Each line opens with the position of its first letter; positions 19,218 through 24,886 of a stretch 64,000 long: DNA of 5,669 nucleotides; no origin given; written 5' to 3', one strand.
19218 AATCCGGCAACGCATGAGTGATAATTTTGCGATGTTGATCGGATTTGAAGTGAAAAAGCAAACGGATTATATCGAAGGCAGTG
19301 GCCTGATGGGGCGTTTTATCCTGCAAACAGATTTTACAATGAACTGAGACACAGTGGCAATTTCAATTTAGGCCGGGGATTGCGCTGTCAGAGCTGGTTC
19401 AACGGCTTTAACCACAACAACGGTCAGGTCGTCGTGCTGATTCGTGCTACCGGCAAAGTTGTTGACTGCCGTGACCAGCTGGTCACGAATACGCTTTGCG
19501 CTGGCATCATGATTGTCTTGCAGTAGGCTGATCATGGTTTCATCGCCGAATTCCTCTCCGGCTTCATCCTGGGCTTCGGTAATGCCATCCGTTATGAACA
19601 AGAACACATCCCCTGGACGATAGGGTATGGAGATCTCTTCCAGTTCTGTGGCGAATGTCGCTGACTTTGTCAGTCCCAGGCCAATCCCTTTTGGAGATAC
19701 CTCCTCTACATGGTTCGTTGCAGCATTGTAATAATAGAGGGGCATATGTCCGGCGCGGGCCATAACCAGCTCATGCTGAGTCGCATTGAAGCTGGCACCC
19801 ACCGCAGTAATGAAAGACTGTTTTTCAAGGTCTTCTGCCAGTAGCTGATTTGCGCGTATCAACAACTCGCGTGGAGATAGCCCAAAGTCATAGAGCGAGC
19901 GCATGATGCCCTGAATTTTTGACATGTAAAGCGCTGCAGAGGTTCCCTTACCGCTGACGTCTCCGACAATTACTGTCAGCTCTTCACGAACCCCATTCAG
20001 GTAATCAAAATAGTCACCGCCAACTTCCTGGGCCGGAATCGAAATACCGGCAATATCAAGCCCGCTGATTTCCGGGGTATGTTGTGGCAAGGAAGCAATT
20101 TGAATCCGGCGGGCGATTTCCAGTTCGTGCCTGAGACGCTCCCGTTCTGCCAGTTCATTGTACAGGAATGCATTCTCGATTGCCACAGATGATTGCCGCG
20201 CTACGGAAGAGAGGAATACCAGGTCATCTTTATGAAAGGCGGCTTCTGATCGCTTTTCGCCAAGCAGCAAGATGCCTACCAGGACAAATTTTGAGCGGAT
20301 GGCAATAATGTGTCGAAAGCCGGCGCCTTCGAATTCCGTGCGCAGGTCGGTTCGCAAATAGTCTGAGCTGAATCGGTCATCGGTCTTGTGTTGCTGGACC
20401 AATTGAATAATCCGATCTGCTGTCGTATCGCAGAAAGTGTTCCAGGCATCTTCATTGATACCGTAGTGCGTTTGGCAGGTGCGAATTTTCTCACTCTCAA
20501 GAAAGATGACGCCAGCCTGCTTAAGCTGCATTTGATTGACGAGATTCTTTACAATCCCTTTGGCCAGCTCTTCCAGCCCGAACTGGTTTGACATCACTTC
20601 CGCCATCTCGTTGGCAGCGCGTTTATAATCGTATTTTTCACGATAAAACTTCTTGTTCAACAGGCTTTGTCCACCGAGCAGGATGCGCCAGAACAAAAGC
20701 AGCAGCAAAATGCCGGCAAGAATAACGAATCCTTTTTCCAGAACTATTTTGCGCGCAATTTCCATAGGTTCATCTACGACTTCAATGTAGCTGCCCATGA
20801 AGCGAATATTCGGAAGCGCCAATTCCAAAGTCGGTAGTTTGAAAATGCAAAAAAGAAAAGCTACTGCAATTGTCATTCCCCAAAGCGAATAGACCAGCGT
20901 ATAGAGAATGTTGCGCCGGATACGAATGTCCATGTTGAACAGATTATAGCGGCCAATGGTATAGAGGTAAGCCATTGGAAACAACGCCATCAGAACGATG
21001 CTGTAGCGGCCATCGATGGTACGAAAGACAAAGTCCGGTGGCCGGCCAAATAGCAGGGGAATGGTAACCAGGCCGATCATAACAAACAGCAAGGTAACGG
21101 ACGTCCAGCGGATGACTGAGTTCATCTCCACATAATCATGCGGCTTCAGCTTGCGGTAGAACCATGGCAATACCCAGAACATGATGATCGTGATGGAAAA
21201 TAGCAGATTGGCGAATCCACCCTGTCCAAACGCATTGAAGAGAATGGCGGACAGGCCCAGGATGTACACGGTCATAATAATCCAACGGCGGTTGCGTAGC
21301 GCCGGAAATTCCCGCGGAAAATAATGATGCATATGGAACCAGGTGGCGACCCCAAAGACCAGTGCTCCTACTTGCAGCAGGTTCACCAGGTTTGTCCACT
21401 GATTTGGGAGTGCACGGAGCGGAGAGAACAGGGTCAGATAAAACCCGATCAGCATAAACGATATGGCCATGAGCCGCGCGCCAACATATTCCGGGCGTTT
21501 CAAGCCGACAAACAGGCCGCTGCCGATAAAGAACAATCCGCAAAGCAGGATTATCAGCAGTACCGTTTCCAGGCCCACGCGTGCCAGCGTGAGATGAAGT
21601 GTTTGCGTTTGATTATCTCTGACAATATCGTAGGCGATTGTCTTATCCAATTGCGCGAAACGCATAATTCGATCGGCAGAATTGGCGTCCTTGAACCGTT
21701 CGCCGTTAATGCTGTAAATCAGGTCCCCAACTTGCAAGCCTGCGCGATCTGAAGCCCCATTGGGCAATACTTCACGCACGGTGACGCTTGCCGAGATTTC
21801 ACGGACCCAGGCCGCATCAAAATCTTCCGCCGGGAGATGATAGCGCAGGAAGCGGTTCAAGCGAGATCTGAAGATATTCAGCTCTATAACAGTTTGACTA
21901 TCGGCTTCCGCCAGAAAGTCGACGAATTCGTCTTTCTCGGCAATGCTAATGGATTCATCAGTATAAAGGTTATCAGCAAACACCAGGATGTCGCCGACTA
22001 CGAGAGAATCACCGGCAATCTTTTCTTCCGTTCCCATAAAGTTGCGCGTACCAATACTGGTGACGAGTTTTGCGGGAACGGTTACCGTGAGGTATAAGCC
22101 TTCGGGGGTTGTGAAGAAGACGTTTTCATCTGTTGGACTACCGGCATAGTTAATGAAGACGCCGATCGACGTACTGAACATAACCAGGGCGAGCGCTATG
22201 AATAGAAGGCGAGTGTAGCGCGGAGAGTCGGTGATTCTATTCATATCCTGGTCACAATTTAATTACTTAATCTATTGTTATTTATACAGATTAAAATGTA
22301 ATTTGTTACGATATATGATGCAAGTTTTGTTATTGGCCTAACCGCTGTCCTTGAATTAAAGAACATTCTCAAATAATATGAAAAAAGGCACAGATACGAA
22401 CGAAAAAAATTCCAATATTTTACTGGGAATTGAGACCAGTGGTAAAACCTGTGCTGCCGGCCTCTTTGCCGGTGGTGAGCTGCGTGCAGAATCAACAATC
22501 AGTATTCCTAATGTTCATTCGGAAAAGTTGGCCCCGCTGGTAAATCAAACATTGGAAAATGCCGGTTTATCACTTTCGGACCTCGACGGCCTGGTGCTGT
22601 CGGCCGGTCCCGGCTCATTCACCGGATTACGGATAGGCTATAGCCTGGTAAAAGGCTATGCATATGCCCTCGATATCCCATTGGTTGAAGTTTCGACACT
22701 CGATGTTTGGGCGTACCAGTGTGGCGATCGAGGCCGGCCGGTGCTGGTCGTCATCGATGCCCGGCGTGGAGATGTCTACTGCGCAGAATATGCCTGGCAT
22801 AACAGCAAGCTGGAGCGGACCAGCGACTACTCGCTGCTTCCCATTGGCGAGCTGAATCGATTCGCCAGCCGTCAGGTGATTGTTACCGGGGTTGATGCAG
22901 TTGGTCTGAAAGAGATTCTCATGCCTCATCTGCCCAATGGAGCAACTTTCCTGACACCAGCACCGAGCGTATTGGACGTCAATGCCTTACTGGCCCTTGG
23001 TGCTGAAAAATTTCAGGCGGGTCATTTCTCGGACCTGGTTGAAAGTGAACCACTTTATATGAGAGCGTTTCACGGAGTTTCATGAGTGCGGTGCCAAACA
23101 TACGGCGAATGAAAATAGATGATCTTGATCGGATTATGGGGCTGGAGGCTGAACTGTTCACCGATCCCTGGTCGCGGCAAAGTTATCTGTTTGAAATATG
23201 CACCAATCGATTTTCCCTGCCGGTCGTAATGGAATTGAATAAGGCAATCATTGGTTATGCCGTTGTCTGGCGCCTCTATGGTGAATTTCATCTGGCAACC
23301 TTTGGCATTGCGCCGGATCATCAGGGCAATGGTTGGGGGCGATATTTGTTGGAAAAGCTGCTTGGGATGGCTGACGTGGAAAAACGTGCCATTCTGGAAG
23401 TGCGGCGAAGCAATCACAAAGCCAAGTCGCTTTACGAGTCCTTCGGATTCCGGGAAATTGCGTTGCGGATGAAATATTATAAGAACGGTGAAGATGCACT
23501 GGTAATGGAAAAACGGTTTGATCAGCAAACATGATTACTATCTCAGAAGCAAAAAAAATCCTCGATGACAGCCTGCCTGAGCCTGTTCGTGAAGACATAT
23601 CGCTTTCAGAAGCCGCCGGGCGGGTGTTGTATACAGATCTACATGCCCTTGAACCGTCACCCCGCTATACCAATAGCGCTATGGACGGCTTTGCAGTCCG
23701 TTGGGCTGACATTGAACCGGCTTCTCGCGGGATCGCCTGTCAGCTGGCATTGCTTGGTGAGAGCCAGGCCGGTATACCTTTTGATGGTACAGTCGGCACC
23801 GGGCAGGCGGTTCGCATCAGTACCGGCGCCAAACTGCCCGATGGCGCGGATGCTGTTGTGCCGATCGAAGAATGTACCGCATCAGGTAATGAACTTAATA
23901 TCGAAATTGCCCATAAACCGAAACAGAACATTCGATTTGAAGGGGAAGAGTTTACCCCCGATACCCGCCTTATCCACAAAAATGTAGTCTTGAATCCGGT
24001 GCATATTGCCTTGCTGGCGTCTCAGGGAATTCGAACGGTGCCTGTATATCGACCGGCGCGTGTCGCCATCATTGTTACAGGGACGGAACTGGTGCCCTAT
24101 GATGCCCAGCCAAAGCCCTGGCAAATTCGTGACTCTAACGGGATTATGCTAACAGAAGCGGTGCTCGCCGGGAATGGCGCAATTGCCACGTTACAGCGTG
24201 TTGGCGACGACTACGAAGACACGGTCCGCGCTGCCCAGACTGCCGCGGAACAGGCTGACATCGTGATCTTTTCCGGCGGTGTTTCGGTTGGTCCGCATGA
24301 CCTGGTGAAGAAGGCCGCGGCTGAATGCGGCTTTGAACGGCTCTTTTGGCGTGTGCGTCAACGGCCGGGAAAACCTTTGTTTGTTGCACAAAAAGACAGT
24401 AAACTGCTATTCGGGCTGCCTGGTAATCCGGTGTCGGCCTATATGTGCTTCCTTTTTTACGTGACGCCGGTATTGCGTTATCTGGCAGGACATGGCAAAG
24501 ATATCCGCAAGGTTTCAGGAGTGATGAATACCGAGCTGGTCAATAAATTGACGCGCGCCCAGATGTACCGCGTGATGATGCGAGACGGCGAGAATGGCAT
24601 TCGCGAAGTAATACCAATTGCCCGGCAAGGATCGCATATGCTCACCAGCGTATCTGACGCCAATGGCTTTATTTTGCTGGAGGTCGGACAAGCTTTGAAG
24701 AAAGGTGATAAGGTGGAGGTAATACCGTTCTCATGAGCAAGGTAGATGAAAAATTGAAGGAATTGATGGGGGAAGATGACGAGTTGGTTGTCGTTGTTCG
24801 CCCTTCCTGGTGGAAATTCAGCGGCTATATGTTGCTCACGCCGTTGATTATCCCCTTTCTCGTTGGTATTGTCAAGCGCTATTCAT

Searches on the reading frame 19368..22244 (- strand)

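Call 57: search_protein_families(library=pfam, proteins=[window:19368-22244:-], max_evalue=0.001)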
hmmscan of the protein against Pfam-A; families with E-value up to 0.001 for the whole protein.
window:19368-22244:- (958 aa): 5 families
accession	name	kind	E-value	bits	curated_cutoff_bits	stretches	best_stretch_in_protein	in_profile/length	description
PF07228.17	SpoIIE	-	3e-44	151.7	25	1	755-946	4-190/192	Stage II sporulation protein E (SpoIIE)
PF17820.7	PDZ_6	-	9.7e-10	38.5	27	1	156-201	2-46/54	PDZ domain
PF13180.12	PDZ_2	-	1.5e-08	35.2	27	1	148-220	8-80/80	PDZ domain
PF00595.29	PDZ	-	2.1e-07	31.6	23.2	1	152-188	25-61/81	PDZ domain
PF13492.12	GAF_3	-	1.3e-05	26.1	27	1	557-691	2-129/129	GAF domain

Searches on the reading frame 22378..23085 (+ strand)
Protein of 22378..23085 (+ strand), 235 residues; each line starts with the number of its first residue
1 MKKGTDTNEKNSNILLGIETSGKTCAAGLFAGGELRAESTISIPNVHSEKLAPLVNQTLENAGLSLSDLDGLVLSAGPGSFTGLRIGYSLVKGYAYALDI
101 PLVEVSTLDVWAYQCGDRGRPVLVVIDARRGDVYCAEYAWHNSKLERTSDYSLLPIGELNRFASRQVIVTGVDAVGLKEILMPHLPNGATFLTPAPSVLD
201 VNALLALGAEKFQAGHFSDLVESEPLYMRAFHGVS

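Call 57: search_protein_families(library=pfam, proteins=[window:22378-23085:+], max_evalue=0.001)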
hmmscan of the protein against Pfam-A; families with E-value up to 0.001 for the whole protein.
window:22378-23085:+ (235 aa): 1 family
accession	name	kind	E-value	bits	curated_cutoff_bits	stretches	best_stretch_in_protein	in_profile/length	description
PF00814.31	TsaD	-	4.4e-28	99.1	24.8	1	47-160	29-148/264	tRNA N6-adenosine threonylcarbamoyltransferase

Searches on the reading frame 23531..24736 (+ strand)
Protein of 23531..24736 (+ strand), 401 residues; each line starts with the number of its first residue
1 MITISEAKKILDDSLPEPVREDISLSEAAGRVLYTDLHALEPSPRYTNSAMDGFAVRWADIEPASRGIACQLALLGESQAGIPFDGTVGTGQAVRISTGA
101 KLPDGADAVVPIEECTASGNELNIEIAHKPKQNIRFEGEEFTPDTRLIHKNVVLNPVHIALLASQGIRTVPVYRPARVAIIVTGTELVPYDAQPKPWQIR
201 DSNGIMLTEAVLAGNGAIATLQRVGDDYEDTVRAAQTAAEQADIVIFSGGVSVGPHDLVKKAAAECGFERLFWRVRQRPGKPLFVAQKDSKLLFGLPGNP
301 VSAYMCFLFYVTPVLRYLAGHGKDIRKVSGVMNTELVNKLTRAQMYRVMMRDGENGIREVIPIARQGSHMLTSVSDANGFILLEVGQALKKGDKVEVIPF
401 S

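Call 57: search_protein_families(library=pfam, proteins=[window:23531-24736:+], max_evalue=0.001)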
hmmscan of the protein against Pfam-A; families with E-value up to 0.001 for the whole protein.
window:23531-24736:+ (401 aa): 3 families
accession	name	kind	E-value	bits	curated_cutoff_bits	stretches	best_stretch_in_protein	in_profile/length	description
PF03453.22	MoeA_N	-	6.1e-40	136.9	30.8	1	2-166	1-160/160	MoeA N-terminal region (domain I and II)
PF00994.29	MoCF_biosynth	-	1e-30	106.8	26.6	1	179-316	1-143/144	Probable molybdopterin binding domain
PF03454.20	MoeA_C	-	9.2e-14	51.9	22.1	1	334-400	6-72/72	MoeA C-terminal region (domain IV)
